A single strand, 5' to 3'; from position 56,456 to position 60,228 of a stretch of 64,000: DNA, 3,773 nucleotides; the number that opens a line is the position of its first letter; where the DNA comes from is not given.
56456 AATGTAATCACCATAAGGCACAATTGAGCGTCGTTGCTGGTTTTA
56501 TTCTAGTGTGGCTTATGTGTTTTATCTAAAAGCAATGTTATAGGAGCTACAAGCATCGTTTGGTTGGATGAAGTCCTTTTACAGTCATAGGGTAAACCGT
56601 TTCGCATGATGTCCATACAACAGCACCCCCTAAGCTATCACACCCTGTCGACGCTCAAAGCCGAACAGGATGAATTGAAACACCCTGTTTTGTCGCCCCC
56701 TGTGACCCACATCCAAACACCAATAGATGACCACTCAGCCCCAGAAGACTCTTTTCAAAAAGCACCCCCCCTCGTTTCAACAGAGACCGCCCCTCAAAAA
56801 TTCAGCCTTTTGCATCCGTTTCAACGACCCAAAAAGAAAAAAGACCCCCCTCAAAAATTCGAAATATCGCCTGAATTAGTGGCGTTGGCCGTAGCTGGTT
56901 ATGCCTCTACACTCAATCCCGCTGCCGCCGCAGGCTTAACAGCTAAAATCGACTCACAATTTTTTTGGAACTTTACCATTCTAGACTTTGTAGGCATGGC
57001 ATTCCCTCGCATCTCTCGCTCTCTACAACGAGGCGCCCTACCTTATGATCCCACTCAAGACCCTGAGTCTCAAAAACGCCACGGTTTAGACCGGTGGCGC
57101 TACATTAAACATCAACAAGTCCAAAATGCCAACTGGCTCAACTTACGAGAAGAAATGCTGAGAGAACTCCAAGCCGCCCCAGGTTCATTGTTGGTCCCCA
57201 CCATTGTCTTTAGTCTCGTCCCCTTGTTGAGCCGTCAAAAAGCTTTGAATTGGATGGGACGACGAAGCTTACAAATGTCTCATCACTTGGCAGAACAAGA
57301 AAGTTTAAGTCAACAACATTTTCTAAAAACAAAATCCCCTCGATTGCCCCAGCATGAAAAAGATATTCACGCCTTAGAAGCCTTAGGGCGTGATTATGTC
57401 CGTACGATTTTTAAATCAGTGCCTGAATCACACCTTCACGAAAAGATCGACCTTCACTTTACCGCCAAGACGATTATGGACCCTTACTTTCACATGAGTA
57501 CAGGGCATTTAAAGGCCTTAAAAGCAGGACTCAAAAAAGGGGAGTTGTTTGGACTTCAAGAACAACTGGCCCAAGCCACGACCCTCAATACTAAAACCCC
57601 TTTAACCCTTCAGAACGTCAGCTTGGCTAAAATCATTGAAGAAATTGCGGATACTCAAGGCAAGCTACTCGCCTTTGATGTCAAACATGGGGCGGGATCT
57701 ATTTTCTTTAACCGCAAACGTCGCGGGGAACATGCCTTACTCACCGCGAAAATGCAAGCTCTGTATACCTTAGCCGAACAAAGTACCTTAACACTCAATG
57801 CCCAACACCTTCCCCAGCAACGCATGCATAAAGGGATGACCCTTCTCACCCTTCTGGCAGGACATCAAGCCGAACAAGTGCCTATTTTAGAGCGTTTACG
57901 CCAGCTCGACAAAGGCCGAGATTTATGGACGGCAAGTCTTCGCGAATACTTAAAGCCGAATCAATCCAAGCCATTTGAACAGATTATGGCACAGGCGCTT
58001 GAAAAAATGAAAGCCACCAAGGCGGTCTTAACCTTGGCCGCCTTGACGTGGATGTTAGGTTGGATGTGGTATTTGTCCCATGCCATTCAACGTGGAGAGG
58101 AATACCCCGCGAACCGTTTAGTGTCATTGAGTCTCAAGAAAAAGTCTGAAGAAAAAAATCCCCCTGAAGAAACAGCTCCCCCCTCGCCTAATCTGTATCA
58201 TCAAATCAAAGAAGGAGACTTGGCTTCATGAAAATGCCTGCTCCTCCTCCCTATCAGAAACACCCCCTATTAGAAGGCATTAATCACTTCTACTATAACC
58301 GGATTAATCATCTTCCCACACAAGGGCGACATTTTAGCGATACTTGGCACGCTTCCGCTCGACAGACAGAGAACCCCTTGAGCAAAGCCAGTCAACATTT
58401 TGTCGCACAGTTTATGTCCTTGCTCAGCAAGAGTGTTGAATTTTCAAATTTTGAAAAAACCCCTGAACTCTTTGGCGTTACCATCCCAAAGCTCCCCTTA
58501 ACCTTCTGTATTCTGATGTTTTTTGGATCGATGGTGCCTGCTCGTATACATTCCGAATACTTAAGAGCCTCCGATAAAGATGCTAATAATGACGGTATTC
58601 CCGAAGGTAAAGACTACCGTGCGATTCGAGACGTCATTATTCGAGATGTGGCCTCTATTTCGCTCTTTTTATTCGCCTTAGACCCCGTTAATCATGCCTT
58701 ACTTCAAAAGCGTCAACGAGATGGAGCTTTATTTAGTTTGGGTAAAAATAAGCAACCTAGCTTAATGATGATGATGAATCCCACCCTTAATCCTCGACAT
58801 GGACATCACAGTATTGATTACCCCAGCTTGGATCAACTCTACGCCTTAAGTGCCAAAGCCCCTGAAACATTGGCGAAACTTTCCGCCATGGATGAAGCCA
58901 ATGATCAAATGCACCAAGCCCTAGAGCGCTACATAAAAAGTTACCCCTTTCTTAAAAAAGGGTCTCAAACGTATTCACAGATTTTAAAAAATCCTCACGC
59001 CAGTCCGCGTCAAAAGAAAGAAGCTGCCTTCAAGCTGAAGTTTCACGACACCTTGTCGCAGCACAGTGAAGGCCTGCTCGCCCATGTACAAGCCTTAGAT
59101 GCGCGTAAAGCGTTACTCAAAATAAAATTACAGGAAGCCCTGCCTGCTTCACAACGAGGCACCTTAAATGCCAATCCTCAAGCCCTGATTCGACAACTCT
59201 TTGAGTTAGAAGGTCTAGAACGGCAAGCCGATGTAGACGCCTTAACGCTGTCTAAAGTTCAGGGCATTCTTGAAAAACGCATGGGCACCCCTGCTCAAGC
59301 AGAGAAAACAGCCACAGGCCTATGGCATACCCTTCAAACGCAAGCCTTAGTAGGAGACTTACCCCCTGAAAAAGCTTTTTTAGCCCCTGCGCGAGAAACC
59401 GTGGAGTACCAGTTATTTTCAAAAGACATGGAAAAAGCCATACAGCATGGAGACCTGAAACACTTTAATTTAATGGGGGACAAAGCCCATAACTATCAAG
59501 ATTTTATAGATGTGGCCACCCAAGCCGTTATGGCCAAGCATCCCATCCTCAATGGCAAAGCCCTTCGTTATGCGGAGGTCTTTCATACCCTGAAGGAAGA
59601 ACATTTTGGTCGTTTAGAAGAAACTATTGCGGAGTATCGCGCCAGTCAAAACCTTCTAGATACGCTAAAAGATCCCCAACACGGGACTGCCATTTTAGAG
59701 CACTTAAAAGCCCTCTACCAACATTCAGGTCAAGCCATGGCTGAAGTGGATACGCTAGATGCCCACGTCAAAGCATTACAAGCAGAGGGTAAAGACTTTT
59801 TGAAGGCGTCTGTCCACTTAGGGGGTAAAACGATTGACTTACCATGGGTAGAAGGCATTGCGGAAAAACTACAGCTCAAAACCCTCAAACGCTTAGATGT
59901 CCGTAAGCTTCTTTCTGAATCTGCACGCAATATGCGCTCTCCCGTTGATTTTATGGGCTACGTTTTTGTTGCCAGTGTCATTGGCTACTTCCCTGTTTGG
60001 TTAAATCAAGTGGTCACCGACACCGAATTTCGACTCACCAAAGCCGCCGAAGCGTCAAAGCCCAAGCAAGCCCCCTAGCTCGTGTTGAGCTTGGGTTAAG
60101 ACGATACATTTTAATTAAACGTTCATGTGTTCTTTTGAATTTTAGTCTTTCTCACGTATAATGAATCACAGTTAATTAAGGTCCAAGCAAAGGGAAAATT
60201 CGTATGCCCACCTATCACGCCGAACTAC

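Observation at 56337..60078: Family of large lineage-specific alpha-helical, tail-anchored proteins sharing a Lys/Pro-rich linker; two are co-transcribed behind a strong promoter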

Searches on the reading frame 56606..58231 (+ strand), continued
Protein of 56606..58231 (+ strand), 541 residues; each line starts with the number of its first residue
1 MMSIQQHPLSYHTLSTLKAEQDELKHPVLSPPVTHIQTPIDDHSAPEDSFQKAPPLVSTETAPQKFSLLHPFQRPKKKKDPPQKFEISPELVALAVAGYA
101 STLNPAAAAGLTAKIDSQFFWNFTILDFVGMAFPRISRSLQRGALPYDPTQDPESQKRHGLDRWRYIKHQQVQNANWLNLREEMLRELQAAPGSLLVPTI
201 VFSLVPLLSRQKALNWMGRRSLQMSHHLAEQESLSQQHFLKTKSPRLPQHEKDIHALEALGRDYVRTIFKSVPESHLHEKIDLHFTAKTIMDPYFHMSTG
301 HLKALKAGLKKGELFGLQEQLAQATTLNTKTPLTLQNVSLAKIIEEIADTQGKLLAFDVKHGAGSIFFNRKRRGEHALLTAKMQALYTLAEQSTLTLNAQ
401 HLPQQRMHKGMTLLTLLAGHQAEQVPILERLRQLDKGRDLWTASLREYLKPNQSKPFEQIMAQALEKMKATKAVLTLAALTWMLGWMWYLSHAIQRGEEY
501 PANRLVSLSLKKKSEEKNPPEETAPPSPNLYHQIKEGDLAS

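Call 87: list_cluster_members(proteins=[P0062, P0066, P0083, P0104, P0117, P0127, P0136, P0150, P0154, P0158])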
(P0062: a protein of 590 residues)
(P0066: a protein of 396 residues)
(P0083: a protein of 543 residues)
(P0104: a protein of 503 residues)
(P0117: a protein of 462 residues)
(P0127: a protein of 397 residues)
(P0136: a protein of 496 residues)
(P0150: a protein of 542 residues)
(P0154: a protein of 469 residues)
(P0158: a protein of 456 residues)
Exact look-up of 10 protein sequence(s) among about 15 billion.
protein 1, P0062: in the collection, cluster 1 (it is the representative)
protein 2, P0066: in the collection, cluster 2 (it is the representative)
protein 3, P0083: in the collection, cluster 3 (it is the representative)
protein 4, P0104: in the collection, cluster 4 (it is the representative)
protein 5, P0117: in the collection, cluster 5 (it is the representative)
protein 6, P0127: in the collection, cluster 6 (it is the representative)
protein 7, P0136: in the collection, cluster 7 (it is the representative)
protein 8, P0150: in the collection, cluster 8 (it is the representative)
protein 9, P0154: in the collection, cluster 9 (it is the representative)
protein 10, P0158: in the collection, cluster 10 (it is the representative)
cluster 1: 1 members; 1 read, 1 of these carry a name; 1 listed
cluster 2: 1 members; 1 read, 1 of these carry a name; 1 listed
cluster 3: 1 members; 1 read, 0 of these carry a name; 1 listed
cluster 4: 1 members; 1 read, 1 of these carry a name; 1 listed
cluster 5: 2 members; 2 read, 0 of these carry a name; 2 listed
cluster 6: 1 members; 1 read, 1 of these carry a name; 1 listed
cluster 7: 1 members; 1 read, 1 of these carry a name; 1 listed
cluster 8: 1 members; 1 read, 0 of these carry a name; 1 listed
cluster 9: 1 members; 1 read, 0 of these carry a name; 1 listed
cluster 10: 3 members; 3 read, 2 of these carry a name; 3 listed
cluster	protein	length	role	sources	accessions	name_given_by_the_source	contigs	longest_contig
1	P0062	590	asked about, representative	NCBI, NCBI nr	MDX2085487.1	MAG: hypothetical protein SFZ03_08875 [Candidatus Melainabacteria bacterium] | hypothetical protein [Candidatus Melainabacteria bacterium]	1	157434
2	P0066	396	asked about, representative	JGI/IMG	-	hypothetical protein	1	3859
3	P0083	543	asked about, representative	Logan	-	-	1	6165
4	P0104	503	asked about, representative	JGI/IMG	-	hypothetical protein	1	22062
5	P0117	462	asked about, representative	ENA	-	-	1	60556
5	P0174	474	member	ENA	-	-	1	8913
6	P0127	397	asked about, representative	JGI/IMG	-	hypothetical protein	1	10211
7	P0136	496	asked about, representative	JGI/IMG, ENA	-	hypothetical protein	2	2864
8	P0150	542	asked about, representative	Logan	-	-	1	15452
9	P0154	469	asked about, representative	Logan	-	-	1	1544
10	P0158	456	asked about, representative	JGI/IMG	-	hypothetical protein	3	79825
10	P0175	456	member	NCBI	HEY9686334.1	MAG TPA: hypothetical protein V6C52_05100 [Coleofasciculaceae cyanobacterium]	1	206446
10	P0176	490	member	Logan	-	-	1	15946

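Call 95: search_solved_structures(query=A6, max_evalue=10)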
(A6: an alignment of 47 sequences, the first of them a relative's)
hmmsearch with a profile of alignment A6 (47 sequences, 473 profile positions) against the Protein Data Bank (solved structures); distinct sequences matched with E-value up to 10: 37.
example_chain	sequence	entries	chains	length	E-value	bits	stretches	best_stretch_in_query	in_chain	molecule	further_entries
9ugr_A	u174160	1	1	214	0.013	18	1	162-325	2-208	Syn-F4-Link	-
2jua_A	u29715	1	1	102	0.034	16.6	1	269-356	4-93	de novo protein S836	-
3s84_A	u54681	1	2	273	0.045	16.2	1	164-306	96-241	Apolipoprotein A-IV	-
7tdr_A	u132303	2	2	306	0.13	14.7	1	167-283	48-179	34k2 salivary protein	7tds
2inn_C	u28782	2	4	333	0.25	13.8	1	211-285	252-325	Phenol hydroxylase component phL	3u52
2inp_C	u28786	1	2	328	0.28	13.6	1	211-284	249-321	Phenol hydroxylase component phL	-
2phz_A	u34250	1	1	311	0.28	13.6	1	193-295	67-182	Iron-uptake system-binding protein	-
1v9d_A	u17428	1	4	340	0.35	13.3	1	200-344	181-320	Diaphanous protein homolog 1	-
7x45_A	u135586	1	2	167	0.35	13.3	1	184-304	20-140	Interferon gamma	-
3rh3_A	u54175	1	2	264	0.37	13.2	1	200-354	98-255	Uncharacterized DUF3829-like protein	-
3r2p_A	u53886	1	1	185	0.47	12.8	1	196-291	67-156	Apolipoprotein A-I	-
7kl9_E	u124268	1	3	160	1.1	11.7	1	263-359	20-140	CTC-445.2 inhibitor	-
3eyj_B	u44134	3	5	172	1.1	11.6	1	260-307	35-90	Hemagglutinin HA2 chain | Hemagglutinin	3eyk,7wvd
8gv6_B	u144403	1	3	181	1.3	11.4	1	260-307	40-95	Hemagglutinin H14-HA2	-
6v48_B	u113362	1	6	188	1.4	11.3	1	260-307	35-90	Hemagglutinin HA2 chain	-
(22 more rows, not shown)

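Call 96: search_protein_families(library=pfam, alignment_id=A6, max_evalue=0.01)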
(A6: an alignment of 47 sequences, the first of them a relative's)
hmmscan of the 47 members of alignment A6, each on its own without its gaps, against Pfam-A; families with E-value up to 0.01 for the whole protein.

A. member 1, P0063 (468 aa): 0 families

B. families by the number of members that match (of 47 scanned): 4 families
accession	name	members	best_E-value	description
PF10017.15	Methyltransf_33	1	0.0011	Histidine-specific methyltransferase, SAM-dependent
PF05997.17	Nop52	1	0.002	Nucleolar protein,Nop52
PF00657.28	Lipase_GDSL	1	0.0031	GDSL-like Lipase/Acylhydrolase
PF09325.15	Vps5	1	0.0087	Vps5 C terminal like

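Call 97: find_encoding_contigs(protein=P0158, flank=10000, max_places=2)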
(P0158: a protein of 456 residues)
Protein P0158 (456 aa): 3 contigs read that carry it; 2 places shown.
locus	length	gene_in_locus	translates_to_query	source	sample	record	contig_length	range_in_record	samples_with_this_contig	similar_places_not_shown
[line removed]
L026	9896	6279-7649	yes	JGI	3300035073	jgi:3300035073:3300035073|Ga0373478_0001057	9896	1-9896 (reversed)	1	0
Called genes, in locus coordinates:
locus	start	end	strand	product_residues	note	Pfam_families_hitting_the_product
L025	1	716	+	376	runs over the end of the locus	PF00270:DEAD, PF04851:ResIII, PF00271:Helicase_C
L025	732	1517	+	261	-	-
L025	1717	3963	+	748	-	PF14742:GDE_N_bis, PF22422:MGH1-like_GH, PF06202:GDE_C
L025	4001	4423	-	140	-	-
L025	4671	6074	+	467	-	PF00278:Orn_DAP_Arg_deC, PF02784:Orn_Arg_deC_N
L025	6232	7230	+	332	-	PF02457:DAC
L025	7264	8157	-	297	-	-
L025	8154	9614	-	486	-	-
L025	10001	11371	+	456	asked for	-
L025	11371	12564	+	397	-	-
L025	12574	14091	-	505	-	PF13414:TPR_11 (weak), PF14559:TPR_19, PF13424:TPR_12 (weak), PF13432:TPR_16 (weak), PF13414:TPR_11, PF13432:TPR_16 (weak), PF13414:TPR_11 (weak), PF00515:TPR_1 (weak), +22 more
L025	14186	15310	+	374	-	PF01075:Glyco_transf_9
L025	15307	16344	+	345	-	PF01075:Glyco_transf_9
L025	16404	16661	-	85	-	PF01649:Ribosomal_S20p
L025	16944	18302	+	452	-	PF28396:SepQ_C (weak), PF01052:FliMN_C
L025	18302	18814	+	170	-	PF04347:FliO (weak)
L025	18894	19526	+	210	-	PF00813:FliP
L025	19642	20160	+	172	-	PF01313:Bac_export_3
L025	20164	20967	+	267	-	PF01311:Bac_export_1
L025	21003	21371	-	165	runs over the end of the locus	-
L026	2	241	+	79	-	?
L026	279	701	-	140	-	-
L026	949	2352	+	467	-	PF00278:Orn_DAP_Arg_deC, PF02784:Orn_Arg_deC_N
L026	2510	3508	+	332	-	PF02457:DAC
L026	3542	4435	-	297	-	-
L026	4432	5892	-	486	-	-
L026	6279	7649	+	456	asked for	-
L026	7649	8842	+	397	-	-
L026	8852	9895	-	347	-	?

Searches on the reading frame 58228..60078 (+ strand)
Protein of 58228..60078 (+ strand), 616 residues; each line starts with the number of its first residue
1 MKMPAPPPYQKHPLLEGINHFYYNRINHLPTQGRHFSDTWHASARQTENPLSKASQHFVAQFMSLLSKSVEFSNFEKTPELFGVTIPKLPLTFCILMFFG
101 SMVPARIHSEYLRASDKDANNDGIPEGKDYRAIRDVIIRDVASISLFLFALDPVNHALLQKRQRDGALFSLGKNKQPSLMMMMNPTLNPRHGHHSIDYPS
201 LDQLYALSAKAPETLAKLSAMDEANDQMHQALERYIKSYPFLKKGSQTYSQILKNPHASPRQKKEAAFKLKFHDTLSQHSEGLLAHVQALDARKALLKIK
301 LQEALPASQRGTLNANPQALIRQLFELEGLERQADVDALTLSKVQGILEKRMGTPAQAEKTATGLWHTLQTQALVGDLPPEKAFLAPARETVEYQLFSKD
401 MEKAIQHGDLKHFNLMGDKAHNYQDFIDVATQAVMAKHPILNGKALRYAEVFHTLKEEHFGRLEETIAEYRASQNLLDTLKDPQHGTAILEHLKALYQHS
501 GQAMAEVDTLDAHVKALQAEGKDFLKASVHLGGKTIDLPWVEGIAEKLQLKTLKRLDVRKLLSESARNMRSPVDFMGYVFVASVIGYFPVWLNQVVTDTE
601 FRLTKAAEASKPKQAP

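Call 9: search_protein_families(library=pfam, proteins=[window:58228-60078:+], max_evalue=1)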
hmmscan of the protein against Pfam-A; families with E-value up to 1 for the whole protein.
window:58228-60078:+ (616 aa): 4 families
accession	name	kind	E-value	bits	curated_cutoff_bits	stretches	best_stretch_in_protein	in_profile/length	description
PF01163.29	RIO1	-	0.039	14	22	1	402-439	123-157/187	RIO domain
PF18619.6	GAIN_A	-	0.044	14.4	35.7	1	242-266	7-31/48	GPCR-Autoproteolysis-INducing (GAIN) subdomain A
PF08654.15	DASH_Dad2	-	0.17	12.7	26.9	0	213-270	10-66/99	DASH complex subunit Dad2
PF01636.29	APH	-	0.22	11.7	23.2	1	252-418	24-183/239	Phosphotransferase enzyme family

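Call 11: find_homologous_proteins(query=window:58228-60078:+, max_evalue=0.01)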
Query window:58228-60078:+ (616 aa): 9 proteins with E <= 0.01 among 8000 candidates.
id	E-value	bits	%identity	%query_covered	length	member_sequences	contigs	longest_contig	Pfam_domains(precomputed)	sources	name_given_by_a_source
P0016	0.0e+0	1312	95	100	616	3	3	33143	-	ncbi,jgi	jgi:hypothetical protein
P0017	1.1e-197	676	55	98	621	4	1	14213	-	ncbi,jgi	jgi:hypothetical protein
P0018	1.5e-196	673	52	98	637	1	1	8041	-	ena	-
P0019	7.2e-189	647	51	99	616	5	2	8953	-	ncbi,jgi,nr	ncbi:MAG: hypothetical protein LW809_04515 [Vampirovibrionales bacterium]|jgi:hypothetical protein|n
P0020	1.1e-187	643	50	100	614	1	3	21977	-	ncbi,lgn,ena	-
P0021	2.4e-185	636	50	98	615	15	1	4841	-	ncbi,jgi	jgi:hypothetical protein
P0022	2.9e-183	629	51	100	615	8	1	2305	-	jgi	jgi:hypothetical protein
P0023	1.5e-153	531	51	83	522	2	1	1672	-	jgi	jgi:hypothetical protein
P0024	4.6e-130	453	40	98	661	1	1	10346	-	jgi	jgi:hypothetical protein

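Call 17: search_solved_structures(query=A2, max_evalue=10)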
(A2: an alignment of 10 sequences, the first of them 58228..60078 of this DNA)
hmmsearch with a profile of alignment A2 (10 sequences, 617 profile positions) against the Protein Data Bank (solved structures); distinct sequences matched with E-value up to 10: 3.
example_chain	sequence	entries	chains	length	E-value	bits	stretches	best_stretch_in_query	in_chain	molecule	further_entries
8xhu_A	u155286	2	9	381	0.0043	18.9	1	346-440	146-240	Bifunctional enzyme IspD/IspF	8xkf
8utk_A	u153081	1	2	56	0.097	14.5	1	391-424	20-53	23R-B04dslf02IB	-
9e5c_6i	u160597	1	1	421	2.1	10.1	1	157-203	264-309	Actin, putative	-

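Call 25: search_protein_families(library=ncbifam, proteins=[window:58228-60078:+], max_evalue=1)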
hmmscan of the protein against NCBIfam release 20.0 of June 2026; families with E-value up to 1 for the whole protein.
window:58228-60078:+ (616 aa): 1 family
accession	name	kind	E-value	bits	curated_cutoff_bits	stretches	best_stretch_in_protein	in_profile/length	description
NF000011.2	APH_6_Ic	exception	0.19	10.6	500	1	378-454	138-204/280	aminoglycoside O-phosphotransferase APH(6)-Ic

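Call 29: predict_structure(alignment_id=A2)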
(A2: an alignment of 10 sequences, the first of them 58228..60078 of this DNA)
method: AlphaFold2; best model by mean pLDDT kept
length: 616 residues; sequences in the alignment: 10
mean_pLDDT: 59.4   pTM: 0.50
mean pLDDT of the five models: 59.4, 58.0, 57.3, 56.1, 55.0
residues with pLDDT >= 90: 26; 70-90: 231; 50-70: 98; < 50: 261
segments of 3 or more residues with pLDDT < 50: 1-45, 50-101, 140-207, 526-607, 610-616
pLDDT, mean of each block of 10 residues (from residue 1): 35 36 29 39 48 42 37 27 32 47 56 62 60 51 42 34 27 25 24 29 42 67 69 66 73 85 82 80 84 91 86 84 80 81 88 63 76 78 85 86 86 76 74 87 84 83 83 90 89 90 78 68 48 33 33 31 33 29 31 37 46 39
secondary structure, 60 per line:
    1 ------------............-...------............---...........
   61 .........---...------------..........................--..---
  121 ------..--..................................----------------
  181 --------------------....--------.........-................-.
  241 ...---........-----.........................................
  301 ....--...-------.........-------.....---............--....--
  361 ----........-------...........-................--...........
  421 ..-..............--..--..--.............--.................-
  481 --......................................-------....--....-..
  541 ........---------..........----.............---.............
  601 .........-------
elements in order: H13-24 H35-46 H50-69 H88-113 H131-164 H201-204 H213-221 H223-238 H240-243 H247-254 H260-304 H317-325 H333-337 H341-352 H355-358 H365-372 H380-390 H392-407 H410-422 H424-437 H448-460 H463-479 H483-520 E528-531 E534-537 H539-548 H558-567 H572-584 H588-609

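Call 77: search_protein_families(library=padloc, proteins=[window:58228-60078:+], max_evalue=1)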
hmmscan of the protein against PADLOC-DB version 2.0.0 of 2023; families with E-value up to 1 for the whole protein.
window:58228-60078:+ (616 aa): 0 families

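Call 78: search_protein_families(library=phrogs, proteins=[window:58228-60078:+], max_evalue=1)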
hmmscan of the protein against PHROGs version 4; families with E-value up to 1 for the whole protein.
window:58228-60078:+ (616 aa): 0 families
